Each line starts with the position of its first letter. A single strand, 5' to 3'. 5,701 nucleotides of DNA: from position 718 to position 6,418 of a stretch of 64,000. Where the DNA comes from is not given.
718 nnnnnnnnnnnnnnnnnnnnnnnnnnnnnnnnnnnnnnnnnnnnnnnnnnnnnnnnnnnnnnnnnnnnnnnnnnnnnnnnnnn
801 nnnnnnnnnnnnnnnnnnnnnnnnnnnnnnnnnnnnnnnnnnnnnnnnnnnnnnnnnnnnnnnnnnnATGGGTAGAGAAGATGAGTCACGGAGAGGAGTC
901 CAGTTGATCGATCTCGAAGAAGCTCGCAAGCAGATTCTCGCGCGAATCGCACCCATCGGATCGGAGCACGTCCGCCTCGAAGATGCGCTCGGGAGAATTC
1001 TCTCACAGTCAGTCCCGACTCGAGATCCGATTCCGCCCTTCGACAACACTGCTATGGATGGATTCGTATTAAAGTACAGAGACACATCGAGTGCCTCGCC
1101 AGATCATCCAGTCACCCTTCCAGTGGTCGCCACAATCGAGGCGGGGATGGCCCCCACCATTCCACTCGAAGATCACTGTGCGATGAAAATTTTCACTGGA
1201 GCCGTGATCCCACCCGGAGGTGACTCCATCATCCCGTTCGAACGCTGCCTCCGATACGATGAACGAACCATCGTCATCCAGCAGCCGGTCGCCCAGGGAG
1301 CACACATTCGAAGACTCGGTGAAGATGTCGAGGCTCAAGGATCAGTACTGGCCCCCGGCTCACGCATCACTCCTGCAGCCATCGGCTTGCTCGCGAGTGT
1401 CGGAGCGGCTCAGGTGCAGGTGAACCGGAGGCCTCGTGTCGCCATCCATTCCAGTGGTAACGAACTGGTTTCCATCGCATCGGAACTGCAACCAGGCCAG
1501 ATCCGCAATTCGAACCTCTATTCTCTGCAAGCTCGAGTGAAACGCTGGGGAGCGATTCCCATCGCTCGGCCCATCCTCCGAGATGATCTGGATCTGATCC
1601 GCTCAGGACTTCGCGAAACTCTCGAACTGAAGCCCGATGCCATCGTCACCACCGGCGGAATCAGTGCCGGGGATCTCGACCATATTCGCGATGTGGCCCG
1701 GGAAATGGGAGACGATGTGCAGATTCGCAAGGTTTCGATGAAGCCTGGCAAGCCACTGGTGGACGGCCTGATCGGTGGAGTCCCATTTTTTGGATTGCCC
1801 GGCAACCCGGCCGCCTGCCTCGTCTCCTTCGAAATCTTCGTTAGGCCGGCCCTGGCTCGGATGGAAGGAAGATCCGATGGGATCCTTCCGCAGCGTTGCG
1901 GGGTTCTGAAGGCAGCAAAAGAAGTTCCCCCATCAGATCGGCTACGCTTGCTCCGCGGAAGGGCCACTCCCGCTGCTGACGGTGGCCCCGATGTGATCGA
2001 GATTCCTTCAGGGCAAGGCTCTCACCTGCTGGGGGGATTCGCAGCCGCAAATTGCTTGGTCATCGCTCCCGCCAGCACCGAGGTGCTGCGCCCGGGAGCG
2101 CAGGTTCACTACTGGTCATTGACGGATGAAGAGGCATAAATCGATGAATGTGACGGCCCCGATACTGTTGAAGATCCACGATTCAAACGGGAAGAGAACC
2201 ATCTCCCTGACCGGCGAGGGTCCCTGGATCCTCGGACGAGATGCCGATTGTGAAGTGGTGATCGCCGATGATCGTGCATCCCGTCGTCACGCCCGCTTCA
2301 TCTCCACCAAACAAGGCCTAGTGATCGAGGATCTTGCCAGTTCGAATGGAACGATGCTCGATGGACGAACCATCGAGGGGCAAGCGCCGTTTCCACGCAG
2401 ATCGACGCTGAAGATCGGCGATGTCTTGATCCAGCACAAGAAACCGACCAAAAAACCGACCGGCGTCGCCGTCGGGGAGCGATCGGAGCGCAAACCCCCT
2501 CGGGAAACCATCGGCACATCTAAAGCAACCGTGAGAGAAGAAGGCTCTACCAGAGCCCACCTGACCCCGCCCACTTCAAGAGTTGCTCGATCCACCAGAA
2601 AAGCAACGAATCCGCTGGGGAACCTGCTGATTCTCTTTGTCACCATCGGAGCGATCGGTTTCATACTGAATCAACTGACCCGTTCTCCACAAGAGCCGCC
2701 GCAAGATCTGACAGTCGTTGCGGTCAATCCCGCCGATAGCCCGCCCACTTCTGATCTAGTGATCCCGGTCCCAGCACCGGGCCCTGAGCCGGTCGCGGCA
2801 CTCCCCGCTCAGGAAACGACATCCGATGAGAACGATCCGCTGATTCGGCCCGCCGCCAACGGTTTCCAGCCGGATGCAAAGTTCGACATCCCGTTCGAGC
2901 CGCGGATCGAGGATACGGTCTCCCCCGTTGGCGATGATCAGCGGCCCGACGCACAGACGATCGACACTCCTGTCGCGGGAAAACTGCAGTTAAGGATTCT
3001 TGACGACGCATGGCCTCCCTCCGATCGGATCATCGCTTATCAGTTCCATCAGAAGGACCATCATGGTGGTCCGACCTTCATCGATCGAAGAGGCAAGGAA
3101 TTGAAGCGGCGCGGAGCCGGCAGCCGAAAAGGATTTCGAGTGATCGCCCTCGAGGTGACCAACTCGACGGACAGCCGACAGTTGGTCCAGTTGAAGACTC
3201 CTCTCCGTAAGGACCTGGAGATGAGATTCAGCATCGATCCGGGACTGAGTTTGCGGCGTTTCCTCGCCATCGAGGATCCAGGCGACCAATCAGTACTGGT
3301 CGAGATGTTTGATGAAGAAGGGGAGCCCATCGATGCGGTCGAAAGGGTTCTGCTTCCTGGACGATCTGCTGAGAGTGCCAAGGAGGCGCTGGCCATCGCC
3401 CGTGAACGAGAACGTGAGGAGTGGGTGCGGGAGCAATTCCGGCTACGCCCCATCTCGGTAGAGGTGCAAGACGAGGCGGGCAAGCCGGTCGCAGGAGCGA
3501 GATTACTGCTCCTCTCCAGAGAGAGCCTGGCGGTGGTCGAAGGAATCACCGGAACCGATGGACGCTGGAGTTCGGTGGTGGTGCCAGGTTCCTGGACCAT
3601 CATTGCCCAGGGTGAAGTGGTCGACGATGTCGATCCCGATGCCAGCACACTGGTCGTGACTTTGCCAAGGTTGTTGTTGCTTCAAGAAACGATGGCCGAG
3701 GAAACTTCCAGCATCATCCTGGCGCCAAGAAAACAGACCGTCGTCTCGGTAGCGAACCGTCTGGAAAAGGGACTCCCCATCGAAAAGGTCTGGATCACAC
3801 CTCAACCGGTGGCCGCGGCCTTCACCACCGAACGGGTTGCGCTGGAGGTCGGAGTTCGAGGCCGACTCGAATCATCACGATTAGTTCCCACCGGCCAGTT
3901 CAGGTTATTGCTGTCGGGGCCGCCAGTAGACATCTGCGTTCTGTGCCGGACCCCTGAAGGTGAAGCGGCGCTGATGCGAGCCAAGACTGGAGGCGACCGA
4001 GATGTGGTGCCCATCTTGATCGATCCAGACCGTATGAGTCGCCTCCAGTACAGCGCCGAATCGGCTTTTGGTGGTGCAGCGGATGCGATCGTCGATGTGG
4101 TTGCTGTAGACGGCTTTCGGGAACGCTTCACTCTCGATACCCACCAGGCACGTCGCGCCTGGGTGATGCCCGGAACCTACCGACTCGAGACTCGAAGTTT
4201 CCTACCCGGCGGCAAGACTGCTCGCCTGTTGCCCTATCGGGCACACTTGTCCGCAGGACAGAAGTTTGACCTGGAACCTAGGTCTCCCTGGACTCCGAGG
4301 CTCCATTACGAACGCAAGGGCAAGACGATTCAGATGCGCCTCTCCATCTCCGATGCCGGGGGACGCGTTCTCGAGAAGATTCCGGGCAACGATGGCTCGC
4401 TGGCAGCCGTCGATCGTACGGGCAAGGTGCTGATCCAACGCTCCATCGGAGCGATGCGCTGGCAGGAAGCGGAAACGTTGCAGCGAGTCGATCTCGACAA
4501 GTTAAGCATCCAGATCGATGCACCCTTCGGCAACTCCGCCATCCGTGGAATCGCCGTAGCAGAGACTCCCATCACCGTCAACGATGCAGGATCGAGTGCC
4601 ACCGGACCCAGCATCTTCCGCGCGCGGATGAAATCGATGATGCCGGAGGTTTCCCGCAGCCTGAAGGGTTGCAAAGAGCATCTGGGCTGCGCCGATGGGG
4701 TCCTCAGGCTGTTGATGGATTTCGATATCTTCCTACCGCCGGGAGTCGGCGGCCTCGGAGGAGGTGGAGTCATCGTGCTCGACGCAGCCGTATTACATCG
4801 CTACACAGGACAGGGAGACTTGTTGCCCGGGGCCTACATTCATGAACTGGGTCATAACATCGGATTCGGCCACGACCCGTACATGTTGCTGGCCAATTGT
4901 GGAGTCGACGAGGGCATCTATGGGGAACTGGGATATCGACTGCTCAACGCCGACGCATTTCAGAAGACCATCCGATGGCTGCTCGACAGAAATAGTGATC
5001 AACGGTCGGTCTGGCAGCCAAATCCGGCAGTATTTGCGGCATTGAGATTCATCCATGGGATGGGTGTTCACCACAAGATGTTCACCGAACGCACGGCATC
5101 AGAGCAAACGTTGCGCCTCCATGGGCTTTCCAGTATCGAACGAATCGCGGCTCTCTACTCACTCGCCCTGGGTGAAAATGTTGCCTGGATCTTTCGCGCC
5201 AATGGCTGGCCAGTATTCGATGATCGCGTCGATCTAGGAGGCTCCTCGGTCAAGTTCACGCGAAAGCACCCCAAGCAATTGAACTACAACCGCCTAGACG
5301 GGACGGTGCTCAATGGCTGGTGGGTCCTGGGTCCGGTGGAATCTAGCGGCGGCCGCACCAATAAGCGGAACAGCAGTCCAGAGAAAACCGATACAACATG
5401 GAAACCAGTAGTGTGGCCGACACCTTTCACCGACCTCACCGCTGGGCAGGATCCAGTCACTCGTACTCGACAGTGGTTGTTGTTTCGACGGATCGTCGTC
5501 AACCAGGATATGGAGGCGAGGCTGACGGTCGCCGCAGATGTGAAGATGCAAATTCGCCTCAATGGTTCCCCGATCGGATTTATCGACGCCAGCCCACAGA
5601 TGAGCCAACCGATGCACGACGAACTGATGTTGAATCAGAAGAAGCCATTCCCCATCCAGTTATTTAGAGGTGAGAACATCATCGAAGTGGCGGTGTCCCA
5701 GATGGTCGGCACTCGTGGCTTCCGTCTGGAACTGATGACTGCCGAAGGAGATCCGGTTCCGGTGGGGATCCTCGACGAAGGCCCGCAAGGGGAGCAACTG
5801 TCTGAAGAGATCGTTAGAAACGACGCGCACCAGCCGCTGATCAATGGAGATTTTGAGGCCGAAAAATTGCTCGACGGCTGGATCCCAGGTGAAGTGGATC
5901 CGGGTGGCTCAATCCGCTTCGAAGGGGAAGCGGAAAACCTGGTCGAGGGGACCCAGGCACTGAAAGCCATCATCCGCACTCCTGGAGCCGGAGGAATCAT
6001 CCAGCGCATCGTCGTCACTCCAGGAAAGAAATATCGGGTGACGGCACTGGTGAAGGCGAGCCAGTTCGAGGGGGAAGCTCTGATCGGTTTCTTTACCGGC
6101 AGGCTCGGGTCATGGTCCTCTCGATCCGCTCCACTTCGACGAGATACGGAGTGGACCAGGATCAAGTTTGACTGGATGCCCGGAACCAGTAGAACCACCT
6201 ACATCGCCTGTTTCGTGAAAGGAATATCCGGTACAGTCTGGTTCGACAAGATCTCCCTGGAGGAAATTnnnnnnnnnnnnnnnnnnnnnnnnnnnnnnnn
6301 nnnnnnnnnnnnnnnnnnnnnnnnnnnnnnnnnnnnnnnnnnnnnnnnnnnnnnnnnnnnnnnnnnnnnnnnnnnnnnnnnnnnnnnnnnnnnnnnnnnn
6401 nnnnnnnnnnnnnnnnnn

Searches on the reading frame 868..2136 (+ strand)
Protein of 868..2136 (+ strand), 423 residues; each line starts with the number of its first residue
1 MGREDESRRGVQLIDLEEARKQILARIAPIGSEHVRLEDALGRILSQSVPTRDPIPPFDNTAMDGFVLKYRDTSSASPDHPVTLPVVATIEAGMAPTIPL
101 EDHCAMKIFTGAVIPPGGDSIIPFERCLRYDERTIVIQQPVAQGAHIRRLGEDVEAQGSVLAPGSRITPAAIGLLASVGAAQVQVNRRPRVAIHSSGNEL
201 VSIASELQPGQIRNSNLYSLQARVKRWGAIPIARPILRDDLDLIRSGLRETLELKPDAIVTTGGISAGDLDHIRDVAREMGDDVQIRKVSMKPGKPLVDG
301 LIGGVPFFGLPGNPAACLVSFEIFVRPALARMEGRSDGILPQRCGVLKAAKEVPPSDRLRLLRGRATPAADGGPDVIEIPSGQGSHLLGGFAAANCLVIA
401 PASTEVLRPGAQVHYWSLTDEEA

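Call 21: search_protein_families(library=pfam, proteins=[window:868-2136:+], max_evalue=0.001)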
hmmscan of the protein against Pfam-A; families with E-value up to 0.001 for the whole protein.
window:868-2136:+ (423 aa): 3 families
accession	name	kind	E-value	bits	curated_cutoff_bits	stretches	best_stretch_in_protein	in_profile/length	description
PF03453.22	MoeA_N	-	8.8e-40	136.4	30.8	1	14-179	1-160/160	MoeA N-terminal region (domain I and II)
PF00994.29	MoCF_biosynth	-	7.2e-28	97.5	26.6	1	196-330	5-143/144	Probable molybdopterin binding domain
PF03454.20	MoeA_C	-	5.1e-09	36.7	22.1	1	355-417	11-71/72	MoeA C-terminal region (domain IV)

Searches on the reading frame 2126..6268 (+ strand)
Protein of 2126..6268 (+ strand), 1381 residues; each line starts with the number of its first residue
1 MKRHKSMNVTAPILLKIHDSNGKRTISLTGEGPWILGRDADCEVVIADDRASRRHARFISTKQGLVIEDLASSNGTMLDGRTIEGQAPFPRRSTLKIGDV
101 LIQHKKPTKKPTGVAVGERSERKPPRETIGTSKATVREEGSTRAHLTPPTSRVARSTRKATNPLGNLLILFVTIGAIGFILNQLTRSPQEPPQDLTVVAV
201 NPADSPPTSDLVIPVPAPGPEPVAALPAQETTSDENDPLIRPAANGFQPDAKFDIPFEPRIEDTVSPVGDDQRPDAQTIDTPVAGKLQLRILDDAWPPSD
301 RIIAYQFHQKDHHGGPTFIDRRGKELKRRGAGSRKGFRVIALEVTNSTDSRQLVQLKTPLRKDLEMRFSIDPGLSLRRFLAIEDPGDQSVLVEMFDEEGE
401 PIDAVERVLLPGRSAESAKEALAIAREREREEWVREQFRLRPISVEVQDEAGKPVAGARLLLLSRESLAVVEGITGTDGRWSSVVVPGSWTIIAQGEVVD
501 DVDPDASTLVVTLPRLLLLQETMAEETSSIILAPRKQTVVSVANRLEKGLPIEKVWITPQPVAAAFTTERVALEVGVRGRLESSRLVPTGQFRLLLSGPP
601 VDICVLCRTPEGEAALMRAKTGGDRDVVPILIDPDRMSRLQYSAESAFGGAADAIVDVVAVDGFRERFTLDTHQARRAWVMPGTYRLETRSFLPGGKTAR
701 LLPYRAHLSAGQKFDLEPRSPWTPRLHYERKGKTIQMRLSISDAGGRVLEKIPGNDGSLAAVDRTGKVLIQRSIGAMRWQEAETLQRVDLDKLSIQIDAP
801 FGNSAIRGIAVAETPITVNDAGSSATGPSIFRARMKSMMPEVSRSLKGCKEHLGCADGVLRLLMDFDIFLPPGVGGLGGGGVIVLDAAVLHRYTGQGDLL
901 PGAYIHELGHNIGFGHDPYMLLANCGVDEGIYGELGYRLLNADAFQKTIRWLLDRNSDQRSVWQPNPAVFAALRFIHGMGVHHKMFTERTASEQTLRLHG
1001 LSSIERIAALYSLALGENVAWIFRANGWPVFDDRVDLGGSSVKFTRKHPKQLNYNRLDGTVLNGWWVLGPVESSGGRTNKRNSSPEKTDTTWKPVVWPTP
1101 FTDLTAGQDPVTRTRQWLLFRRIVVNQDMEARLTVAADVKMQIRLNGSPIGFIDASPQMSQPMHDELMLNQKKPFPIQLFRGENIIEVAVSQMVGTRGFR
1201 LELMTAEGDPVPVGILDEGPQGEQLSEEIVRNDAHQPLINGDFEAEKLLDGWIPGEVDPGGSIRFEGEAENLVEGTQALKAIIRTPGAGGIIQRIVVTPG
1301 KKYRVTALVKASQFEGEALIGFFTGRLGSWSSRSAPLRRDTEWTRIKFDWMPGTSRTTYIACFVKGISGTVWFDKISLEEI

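Call 21: search_protein_families(library=pfam, proteins=[window:2126-6268:+], max_evalue=0.001)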
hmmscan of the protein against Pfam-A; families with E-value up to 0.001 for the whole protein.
window:2126-6268:+ (1381 aa): 4 families
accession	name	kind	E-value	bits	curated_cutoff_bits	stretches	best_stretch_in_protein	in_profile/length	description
PF00498.31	FHA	-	8.4e-13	49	20.7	1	34-98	1-67/67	FHA domain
PF16697.10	Yop-YscD_cpl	-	2.4e-10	41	33.2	1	31-102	16-88/94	Inner membrane component of T3SS, cytoplasmic domain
PF02018.23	CBM_4_9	-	1.5e-05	25.8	25.9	1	1238-1353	4-119/136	Carbohydrate binding domain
PF13620.12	CarboxypepD_reg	-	0.00031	21.5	32.3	0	443-496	2-56/82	Carboxypeptidase regulatory-like domain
